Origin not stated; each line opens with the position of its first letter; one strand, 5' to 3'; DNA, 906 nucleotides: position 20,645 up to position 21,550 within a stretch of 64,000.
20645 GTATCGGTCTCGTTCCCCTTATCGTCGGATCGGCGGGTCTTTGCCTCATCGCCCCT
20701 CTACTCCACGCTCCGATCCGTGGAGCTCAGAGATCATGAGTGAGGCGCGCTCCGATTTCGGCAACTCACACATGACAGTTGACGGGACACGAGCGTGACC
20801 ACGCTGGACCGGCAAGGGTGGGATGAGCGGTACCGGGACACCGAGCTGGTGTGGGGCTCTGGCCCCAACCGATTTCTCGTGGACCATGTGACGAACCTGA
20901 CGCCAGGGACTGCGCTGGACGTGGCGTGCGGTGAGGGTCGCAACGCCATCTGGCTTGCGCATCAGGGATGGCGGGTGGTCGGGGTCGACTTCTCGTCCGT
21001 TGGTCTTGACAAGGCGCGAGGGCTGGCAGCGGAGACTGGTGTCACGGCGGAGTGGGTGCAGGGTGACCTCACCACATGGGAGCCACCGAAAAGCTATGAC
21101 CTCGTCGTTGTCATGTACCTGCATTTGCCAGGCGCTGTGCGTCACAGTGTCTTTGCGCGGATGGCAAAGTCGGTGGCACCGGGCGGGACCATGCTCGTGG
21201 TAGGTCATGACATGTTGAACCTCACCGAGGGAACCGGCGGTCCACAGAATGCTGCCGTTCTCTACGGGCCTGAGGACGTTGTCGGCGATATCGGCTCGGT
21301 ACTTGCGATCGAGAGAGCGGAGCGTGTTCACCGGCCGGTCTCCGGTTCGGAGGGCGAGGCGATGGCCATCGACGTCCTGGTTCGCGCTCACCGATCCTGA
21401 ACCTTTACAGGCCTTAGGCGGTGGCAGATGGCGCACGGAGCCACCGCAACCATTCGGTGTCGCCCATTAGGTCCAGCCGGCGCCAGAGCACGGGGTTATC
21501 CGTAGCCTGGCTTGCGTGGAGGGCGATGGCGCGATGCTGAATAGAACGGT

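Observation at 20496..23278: Two different SAM methyltransferases inside the CstR-type regulon (op3 and the prx operon)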

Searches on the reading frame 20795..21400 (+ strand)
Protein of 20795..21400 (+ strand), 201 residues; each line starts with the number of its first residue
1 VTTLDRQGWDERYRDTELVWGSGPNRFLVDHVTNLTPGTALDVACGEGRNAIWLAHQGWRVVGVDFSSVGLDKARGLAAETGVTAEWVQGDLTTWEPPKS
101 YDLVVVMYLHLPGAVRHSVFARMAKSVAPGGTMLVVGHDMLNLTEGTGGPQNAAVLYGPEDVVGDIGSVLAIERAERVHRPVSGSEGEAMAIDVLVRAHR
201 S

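Call 10: search_protein_families(library=pfam, proteins=[window:20795-21400:+], max_evalue=0.01)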
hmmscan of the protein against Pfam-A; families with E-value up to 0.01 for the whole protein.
window:20795-21400:+ (201 aa): 9 families
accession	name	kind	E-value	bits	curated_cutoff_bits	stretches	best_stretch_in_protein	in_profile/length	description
PF13649.12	Methyltransf_25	-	1.9e-19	70.6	27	1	41-131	2-97/97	Methyltransferase domain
PF08241.18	Methyltransf_11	-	2.6e-13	50.8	21.2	1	41-134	1-94/95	Methyltransferase domain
PF08242.18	Methyltransf_12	-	1.1e-10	42.5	30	1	41-132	1-97/98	Methyltransferase domain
PF05724.17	TPMT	-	5.1e-10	39.8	26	1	5-75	2-79/218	Thiopurine S-methyltransferase (TPMT)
PF13847.12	Methyltransf_31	-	1.1e-09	38.5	27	1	39-139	6-113/145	Methyltransferase domain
PF13489.12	Methyltransf_23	-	3.9e-09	36.9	27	1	34-136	20-117/164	Methyltransferase domain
PF03848.20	TehB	-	3.1e-08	33.7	20.4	1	29-137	23-134/193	Tellurite resistance protein TehB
PF05175.20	MTS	-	3.9e-07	30.3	23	1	26-142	21-145/170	Methyltransferase small domain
PF01209.24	Ubie_methyltran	-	5e-05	23.2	20.1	1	26-137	37-153/233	ubiE/COQ5 methyltransferase family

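Call 12: search_protein_families(library=ncbifam, proteins=[window:20795-21400:+], max_evalue=0.001)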
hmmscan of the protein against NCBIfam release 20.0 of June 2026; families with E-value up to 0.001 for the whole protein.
window:20795-21400:+ (201 aa): 21 families
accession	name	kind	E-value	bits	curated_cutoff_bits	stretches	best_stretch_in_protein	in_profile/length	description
NF041820.1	daptide_MTase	equivalog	1.8e-12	47.3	175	1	33-140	33-147/243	daptide-type RiPP biosynthesis methyltransferase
NF008992.0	PRK12335.1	equivalog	1.2e-11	44.3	303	1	30-136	116-224/289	SAM-dependent methyltransferase TehB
NF008405.0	PRK11207.1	equivalog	4.3e-11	42.6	218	1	28-137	22-134/198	tellurite resistance methyltransferase TehB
NF043040.1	corrin_prot_MT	hypoth_equivalog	2.8e-09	36.7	180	1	39-136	44-148/216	corrinoid protein-associated methyltransferase CpaM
TIGR00477.1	tehB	equivalog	4.5e-09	36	219.5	1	29-137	66-176/238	tellurite resistance methyltransferase TehB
TIGR01983.1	UbiG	equivalog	5.6e-08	32.4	102.95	1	34-135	47-151/228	bifunctional 2-polyprenyl-6-hydroxyphenol methylase/3-demethylubiquinol 3-O-methyltransferase UbiG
NF045649.1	2X_seleno_MduS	exception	3.1e-07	29.7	380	1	5-86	7-91/338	methyltransferase domain-containing selenoprotein MduS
NF001244.0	PRK00216.1-5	equivalog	4.1e-06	26.2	216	1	28-104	40-122/236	bifunctional demethylmenaquinone methyltransferase/2-methoxy-6-polyprenyl-1,4-benzoquinol methylase UbiE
TIGR02021.1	BchM-ChlM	equivalog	4.7e-06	26.2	158.9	1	35-111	53-131/218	magnesium protoporphyrin IX methyltransferase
TIGR01934.1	MenG_MenH_UbiE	subfamily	5.5e-06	25.8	158.35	1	27-108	30-114/223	ubiquinone/menaquinone biosynthesis methyltransferase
NF002463.0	PRK01683.1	equivalog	1e-05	25.3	297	1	23-135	18-128/258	trans-aconitate 2-methyltransferase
TIGR04345.1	ovoA_Cterm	equivalog_domain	1.1e-05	25.1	170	1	27-79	32-84/242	putative 4-mercaptohistidine N1-methyltransferase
NF010703.0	PRK14103.1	equivalog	6.8e-05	22.4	320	1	28-133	21-122/256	trans-aconitate 2-methyltransferase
NF001790.0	PRK00517.3-3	equivalog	0.00015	21.2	269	1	39-137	125-225/262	50S ribosomal protein L11 methyltransferase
NF002909.0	PRK03522.2-1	equivalog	0.00017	20.9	553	1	30-106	226-305/374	23S rRNA (uracil(747)-C(5))-methyltransferase RlmC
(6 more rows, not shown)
